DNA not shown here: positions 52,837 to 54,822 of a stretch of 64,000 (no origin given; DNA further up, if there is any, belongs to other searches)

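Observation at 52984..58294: Tandem pair of paralogous ~870-aa Gly-rich lipoproteins with a Cys-cluster, Ig-like domain and conserved C-terminal domain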

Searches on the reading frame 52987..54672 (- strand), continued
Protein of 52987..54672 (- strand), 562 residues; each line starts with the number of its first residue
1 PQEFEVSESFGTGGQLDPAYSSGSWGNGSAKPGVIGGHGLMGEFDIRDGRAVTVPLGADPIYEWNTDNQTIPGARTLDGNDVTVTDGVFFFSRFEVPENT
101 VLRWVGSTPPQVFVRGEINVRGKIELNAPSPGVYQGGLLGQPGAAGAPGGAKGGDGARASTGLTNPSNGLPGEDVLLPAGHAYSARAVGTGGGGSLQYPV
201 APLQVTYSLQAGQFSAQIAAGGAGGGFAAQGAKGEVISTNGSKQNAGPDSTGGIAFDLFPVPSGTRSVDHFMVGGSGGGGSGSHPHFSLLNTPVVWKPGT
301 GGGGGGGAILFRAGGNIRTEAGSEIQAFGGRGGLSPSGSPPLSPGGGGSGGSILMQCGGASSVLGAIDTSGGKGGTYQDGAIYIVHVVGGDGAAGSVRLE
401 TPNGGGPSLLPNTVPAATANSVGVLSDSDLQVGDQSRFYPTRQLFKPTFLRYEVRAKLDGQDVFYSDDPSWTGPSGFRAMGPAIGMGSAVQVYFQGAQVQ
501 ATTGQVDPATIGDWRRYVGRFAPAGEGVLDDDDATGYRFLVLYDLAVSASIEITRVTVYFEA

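Call 69: search_protein_families(library=pfam, alignment_id=A2, max_evalue=10)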
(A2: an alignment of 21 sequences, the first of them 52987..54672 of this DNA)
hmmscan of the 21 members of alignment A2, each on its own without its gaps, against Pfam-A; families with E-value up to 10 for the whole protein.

A. member 1, window:52987-54672:- (562 aa): 0 families

B. families by the number of members that match (of 21 scanned): 5 families
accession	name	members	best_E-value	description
PF23981.1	DUF7305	1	0.066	Domain of unknown function (DUF7305)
PF00775.27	Dioxygenase_C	1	0.091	Dioxygenase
PF07646.21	Kelch_2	1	0.14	Kelch motif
PF03120.22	DNA_ligase_OB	1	0.21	NAD-dependent DNA ligase OB-fold domain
PF23886.1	DUF7239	1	0.26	Family of unknown function (DUF7239)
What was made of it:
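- On Carbohydrate-binding modules (jelly roll): No sequence match (call 69).
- On Beta-helix polysaccharide lyases, hydrolases and epimerases: No family hit in 21 members (call 69).
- Closest known: Jelly-roll carbohydrate-binding modules. Different: Weak scores and no sequence match (call 69).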

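Call 85: find_related_loci(query=A2, collection=viral_contigs, flank=3000)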
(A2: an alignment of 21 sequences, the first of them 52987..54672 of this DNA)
Query A2 (562 aa) in viral_contigs; peptide patterns used: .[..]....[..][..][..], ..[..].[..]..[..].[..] (x = any residue, [..] = any of these).
600 stretches matched a pattern, but none encodes a relative of the query by tblastn (E <= 1e-3).
